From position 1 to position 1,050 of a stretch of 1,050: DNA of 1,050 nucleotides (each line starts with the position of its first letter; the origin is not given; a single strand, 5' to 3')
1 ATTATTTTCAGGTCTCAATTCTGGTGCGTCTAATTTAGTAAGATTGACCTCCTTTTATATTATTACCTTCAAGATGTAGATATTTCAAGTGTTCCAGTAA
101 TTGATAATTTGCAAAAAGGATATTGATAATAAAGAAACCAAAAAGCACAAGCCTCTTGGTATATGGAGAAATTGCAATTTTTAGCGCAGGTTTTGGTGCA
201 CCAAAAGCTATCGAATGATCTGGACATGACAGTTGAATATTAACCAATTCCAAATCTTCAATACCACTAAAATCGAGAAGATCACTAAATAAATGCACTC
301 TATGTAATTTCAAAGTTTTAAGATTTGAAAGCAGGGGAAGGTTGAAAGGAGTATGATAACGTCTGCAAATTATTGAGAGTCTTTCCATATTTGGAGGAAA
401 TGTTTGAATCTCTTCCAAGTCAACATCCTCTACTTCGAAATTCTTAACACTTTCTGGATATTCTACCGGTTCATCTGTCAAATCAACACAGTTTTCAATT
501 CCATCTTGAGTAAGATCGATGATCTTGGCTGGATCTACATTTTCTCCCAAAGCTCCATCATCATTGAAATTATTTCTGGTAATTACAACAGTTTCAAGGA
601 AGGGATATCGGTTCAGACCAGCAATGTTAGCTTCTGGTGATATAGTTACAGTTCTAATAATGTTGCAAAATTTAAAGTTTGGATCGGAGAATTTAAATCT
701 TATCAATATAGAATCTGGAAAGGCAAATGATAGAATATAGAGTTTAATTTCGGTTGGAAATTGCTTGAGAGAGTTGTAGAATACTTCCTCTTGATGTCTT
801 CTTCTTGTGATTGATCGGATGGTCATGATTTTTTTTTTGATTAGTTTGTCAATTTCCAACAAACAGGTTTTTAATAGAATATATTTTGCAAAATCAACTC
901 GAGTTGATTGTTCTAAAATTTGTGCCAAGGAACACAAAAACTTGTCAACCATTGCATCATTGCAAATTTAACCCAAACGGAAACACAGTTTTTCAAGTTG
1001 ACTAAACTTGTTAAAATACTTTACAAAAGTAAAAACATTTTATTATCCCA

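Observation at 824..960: Ambiguous translation start: two out-of-frame AUGs just upstream of the annotated ATG, and an in-frame M43 in optimal context after an A10 tract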

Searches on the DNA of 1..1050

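Call 54: search_rna_families(source=window, threshold=evalue, max_evalue=1)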
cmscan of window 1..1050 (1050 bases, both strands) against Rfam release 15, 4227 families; matches with E-value up to 1: 2.
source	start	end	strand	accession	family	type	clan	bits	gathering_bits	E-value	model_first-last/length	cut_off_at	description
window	481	568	-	RF00475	snosnR69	Gene; snRNA; snoRNA; CD-box;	CL00051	22.8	50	0.34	1-94/94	no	Small nucleolar RNA snR69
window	120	262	-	RF03533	SQ1002_RNA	Gene; sRNA;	-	16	128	0.95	40-116/237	no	Clostridioides difficile sRNA SQ1002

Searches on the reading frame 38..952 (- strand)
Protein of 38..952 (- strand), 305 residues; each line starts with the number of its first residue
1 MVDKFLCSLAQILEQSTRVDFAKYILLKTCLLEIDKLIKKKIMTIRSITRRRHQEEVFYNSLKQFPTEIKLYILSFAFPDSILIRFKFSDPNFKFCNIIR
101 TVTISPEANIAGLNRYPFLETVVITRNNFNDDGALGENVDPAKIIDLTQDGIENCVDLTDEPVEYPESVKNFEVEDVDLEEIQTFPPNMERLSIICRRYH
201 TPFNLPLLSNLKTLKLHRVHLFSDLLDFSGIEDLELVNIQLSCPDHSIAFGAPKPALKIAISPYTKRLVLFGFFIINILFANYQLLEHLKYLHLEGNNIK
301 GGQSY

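Call 3: search_protein_families(library=pfam, proteins=[window:38-952:-], max_evalue=1)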
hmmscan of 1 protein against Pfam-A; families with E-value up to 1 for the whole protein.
window:38-952:- (305 aa): 5 families
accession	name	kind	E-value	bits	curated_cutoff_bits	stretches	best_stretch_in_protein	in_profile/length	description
PF13516.12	LRR_6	-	0.0024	18.2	23.4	0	288-300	4-16/24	Leucine Rich repeat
PF07723.19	LRR_2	-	0.064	14.4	20.9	0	210-224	1-15/26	Leucine Rich Repeat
PF00560.39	LRR_1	-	0.24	12.1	20.6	0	288-301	1-14/23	Leucine Rich Repeat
PF12799.13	LRR_4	-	0.43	11.4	27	0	286-298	22-34/44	Leucine Rich repeats (2 copies)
PF08387.15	FBD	-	0.83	10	22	0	18-33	27-42/46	FBD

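Call 4: find_homologous_proteins(query=window:38-952:-, max_evalue=0.001)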
Query window:38-952:- (305 aa): 2 proteins with E <= 0.001 among 942 candidates.
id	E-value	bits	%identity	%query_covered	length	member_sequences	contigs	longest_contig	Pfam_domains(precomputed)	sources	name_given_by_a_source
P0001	2.5e-172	590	100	86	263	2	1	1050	-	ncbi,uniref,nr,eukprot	ncbi:predicted protein [Naegleria gruberi]|uniref:Predicted protein n=1 Tax=Naegleria gruberi TaxID=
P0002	2.5e-114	400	75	85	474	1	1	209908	-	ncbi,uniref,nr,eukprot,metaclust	ncbi:predicted protein [Naegleria gruberi]|uniref:Predicted protein n=1 Tax=Naegleria gruberi TaxID=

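Call 6: find_encoding_contigs(protein=P0002, flank=5000, max_places=6)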
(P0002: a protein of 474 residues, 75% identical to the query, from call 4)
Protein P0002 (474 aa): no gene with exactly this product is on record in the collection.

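Call 7: find_encoding_contigs(protein=P0001, flank=5000, max_places=6)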
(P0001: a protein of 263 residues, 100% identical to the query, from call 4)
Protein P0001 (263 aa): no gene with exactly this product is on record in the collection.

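Call 9: find_encoding_contigs(protein=window:38-952:-, flank=10000, max_places=10)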
Protein window:38-952:- (305 aa): no gene with exactly this product is on record in the collection.

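Call 11: list_cluster_members(proteins=[P0001, P0002])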
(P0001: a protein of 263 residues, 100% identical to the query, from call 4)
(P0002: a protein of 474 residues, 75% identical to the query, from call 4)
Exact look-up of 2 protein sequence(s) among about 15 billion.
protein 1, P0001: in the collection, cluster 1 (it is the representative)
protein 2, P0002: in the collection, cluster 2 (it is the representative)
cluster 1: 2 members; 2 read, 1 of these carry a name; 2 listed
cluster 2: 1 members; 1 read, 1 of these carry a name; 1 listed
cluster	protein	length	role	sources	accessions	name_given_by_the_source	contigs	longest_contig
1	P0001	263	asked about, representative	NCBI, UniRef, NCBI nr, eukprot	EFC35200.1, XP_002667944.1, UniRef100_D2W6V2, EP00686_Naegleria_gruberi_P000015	predicted protein [Naegleria gruberi] | Predicted protein n=1 Tax=Naegleria gruberi TaxID=5762 RepID=D2W6V2_NAEGR | uncharacterized protein NAEGRDRAFT_77145 [Naegleria gruberi]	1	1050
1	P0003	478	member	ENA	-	-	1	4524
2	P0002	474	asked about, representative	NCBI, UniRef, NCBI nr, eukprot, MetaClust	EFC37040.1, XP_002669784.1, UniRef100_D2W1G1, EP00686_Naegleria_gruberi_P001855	predicted protein [Naegleria gruberi] | Predicted protein n=1 Tax=Naegleria gruberi TaxID=5762 RepID=D2W1G1_NAEGR | uncharacterized protein NAEGRDRAFT_53961 [Naegleria gruberi]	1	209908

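Call 14: find_encoding_contigs(protein=P0003, flank=10000, max_places=10)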
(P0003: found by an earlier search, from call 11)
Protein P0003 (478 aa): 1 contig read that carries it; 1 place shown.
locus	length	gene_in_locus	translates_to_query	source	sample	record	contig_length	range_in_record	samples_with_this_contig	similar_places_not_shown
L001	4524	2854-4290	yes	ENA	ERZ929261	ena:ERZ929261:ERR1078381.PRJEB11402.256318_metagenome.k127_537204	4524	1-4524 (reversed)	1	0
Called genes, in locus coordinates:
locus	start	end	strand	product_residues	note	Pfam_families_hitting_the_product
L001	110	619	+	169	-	-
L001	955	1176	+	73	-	-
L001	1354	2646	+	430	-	-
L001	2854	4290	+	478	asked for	PF25019:LRR_R13L1-DRL21 (faint)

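Call 22: search_protein_representatives(protein=window:38-952:-)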
Query: 305 residues. Proteins with E-value up to 0.001 (for the whole library): 1; up to 1e-10: 1; up to 1e-30: 1. The best 1 are listed.
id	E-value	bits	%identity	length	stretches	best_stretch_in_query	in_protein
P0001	8.0e-173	590.0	100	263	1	43-305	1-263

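Call 31: find_related_loci(query=A1, collection=metagenome_contigs, flank=3000)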
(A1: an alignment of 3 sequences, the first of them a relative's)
Query A1 (478 aa) in metagenome_contigs; peptide patterns used: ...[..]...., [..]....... (x = any residue, [..] = any of these).
301 stretches matched a pattern, but none encodes a relative of the query by tblastn (E <= 1e-3).

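Call 32: find_related_loci(query=A1, collection=genome_contigs, flank=3000)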
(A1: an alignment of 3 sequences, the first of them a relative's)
Query A1 (478 aa) in genome_contigs; peptide patterns used: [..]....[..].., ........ (x = any residue, [..] = any of these).
48 stretches matched a pattern, but none encodes a relative of the query by tblastn (E <= 1e-3).

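Call 33: find_homologous_proteins(query=L001:1354-2643:+, max_evalue=0.00001)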
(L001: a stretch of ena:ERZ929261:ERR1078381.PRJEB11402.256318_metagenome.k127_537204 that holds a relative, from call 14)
Query L001:1354-2643:+ (430 aa): 2 proteins with E <= 0.00001 among 8000 candidates.
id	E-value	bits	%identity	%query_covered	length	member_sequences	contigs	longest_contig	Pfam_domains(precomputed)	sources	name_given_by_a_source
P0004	3.1e-260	881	100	100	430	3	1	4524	-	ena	-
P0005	2.5e-78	282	49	73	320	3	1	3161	-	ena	-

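Call 34: list_cluster_members(proteins=[P0004, P0005])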
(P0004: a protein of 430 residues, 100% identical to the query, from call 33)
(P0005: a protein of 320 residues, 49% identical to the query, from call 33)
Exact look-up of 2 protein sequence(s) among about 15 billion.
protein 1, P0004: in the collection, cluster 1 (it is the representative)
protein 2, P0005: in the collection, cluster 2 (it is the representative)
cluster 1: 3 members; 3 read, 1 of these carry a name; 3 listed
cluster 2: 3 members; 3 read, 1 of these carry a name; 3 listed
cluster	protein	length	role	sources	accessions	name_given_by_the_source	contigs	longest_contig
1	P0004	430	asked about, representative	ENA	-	-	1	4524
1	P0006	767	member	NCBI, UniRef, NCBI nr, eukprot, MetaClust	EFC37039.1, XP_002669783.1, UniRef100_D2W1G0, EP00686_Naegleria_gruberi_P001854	hypothetical protein NAEGRDRAFT_82029 [Naegleria gruberi] | Uncharacterized protein n=1 Tax=Naegleria gruberi TaxID=5762 RepID=D2W1G0_NAEGR | uncharacterized protein NAEGRDRAFT_82029 [Naegleria gruberi]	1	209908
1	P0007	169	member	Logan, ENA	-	-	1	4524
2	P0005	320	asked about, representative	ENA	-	-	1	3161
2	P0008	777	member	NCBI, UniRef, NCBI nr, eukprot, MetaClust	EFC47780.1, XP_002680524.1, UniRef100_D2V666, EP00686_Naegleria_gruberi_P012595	predicted protein [Naegleria gruberi] | Predicted protein n=1 Tax=Naegleria gruberi TaxID=5762 RepID=D2V666_NAEGR | uncharacterized protein NAEGRDRAFT_64326 [Naegleria gruberi]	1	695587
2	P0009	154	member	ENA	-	-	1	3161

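Call 36: find_encoding_contigs(protein=P0005, flank=5000)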
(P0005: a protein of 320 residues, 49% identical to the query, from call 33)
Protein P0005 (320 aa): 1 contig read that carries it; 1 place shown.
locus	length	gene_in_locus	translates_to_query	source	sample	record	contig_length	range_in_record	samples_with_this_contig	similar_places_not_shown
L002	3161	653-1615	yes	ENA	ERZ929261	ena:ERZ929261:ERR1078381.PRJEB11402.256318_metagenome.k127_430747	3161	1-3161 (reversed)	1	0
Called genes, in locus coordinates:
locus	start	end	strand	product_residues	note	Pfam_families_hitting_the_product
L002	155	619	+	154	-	-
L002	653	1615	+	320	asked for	-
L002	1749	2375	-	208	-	-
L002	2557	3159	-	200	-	?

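Call 38: search_solved_structures(query=A1, max_evalue=10)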
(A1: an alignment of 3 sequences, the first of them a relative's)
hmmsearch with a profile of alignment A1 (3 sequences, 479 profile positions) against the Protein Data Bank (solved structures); distinct sequences matched with E-value up to 10: 13.
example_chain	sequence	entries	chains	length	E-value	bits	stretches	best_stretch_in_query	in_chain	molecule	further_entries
4li2_A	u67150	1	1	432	0.00062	21.9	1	163-351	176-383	Leucine-rich repeat-containing G-protein coupled receptor 4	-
4li1_B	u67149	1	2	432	0.0018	20.3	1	164-352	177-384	Leucine-rich repeat-containing G-protein coupled receptor 4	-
3zyj_A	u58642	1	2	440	0.075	15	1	219-361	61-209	LEUCINE-RICH REPEAT-CONTAINING PROTEIN 4C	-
2ft3_A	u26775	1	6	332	0.096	14.6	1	205-348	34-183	Biglycan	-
6e58_A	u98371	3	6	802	0.24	13.3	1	232-466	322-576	Secreted Endo-beta-N-acetylglucosaminidase (EndoS) | Endo-beta-N-acetylglucosaminidase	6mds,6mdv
8q5u_D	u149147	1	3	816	0.25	13.3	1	232-466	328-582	Endo-beta-N-acetylglucosaminidase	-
5gqr_B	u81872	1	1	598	0.3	13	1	240-350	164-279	Leucine-rich repeat receptor-like protein kinase TDR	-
5gr9_B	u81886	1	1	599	0.31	13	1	240-350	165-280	Leucine-rich repeat receptor-like protein kinase TDR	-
5jfi_A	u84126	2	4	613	0.33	12.9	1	240-350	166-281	Leucine-rich repeat receptor-like protein kinase TDR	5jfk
7crb_A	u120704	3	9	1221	0.38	12.6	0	246-324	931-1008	NAD+ hydrolase (NADase)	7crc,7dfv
3zyi_A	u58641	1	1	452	0.52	12.2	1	248-370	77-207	LEUCINE-RICH REPEAT-CONTAINING PROTEIN 4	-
8yn1_C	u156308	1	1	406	0.56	12.1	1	291-347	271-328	Probable disease resistance protein At5g66900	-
4nhd_A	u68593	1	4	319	0.69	11.8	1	249-285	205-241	3-oxoacyl-[acyl-carrier-protein] synthase 3 protein 1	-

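Call 51: predict_structure(alignment_id=A2)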
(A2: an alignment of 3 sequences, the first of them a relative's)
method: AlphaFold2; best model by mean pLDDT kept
length: 474 residues; sequences in the alignment: 3
mean_pLDDT: 48.5   pTM: 0.47
mean pLDDT of the five models: 48.5, 39.7, 32.5, 32.2, 31.1
residues with pLDDT >= 90: 0; 70-90: 81; 50-70: 110; < 50: 283
segments of 3 or more residues with pLDDT < 50: 1-59, 66-68, 86-115, 199-207, 228-237, 305-416, 418-474
pLDDT, mean of each block of 10 residues (from residue 1): 26 42 44 39 31 41 52 63 52 28 33 52 79 67 83 60 77 68 79 62 46 71 65 50 78 62 76 66 65 58 43 32 30 29 30 32 29 32 32 37 41 46 41 30 30 30 31 25
secondary structure, 60 per line:
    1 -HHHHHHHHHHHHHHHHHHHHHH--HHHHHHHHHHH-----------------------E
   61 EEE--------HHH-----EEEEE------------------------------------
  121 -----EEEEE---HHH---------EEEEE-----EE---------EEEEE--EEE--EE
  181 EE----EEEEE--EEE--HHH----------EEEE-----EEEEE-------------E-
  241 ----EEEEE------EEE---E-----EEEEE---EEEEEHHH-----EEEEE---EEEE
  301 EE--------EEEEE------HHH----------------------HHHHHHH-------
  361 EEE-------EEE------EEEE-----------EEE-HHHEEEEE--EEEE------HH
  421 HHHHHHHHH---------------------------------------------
elements in order: H2-23 H26-36 E60-63 E80-84 E126-130 E146-150 E167-171 E174-176 E179-182 E187-191 E194-196 E212-215 E221-225 E245-249 E256-258 E268-272 E276-280 E289-293 E297-302 E311-315 H347-353 E361-363 E371-373 E380-383 E395-397 E402-406 E409-412 H419-429

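Call 52: search_protein_families(library=pfam, proteins=[P0003, P0002], max_evalue=10)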
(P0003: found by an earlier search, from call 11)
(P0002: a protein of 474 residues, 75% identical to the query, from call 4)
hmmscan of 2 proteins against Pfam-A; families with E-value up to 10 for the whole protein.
P0003 (478 aa): 9 families
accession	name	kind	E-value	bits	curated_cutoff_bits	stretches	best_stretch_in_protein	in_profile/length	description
PF25019.1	LRR_R13L1-DRL21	-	3.4e-06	27.4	27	1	256-320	57-125/127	R13L1/DRL21 LRRs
PF12799.13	LRR_4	-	0.0011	19.6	27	1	246-276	2-31/44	Leucine Rich repeats (2 copies)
PF23598.1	LRR_14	-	0.0022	17.3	40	1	244-365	46-171/353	Leucine-rich repeat region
PF13516.12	LRR_6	-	0.0036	17.7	23.4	1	246-257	4-15/24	Leucine Rich repeat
PF25013.1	LRR_Zer-1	-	0.018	15.6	27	1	286-348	5-66/137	Zer-1-like, Leucine-rich repeats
PF23952.1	LRR_EndoS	-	0.13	12.9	27.9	1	264-344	29-114/116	Endo-beta-N-acetylglucosaminidase EndoS LRR domain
PF00560.39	LRR_1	-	0.44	11.3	20.6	0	246-260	1-15/23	Leucine Rich Repeat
PF07723.19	LRR_2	-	3.8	8.7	20.9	0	168-182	1-15/26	Leucine Rich Repeat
PF13855.12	LRR_8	-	3.8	7.8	27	1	244-265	24-45/61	Leucine rich repeat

P0002 (474 aa): 3 families
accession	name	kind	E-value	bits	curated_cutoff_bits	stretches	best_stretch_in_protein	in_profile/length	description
PF25019.1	LRR_R13L1-DRL21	-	0.00022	21.6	27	2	251-316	56-125/127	R13L1/DRL21 LRRs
PF25013.1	LRR_Zer-1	-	0.0082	16.7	27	1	283-345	6-67/137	Zer-1-like, Leucine-rich repeats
PF12799.13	LRR_4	-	0.088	13.5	27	0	333-362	2-28/44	Leucine Rich repeats (2 copies)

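Call 61: find_encoding_contigs(protein=P0007, flank=10000, max_places=10)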
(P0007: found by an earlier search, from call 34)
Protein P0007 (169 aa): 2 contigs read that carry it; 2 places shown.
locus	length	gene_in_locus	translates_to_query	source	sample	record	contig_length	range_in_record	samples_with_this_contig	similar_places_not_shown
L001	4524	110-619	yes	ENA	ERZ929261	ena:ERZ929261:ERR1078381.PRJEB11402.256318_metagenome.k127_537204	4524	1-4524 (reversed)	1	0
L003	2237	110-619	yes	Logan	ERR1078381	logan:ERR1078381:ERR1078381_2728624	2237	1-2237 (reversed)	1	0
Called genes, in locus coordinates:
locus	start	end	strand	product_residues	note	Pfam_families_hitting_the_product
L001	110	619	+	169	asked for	-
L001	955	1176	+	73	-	-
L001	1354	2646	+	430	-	-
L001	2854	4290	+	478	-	PF25019:LRR_R13L1-DRL21 (faint)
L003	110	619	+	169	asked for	-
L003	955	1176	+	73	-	-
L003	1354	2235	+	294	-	?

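Call 62: find_encoding_contigs(protein=P0006, flank=10000, max_places=10)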
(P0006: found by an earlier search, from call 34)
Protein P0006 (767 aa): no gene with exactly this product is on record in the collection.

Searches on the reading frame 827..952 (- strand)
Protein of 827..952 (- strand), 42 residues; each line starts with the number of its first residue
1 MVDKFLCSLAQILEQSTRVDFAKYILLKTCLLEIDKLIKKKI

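Call 52: search_protein_families(library=pfam, proteins=[window:827-952:-], max_evalue=10)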
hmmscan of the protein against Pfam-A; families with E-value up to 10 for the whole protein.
seq(42 aa): 0 families
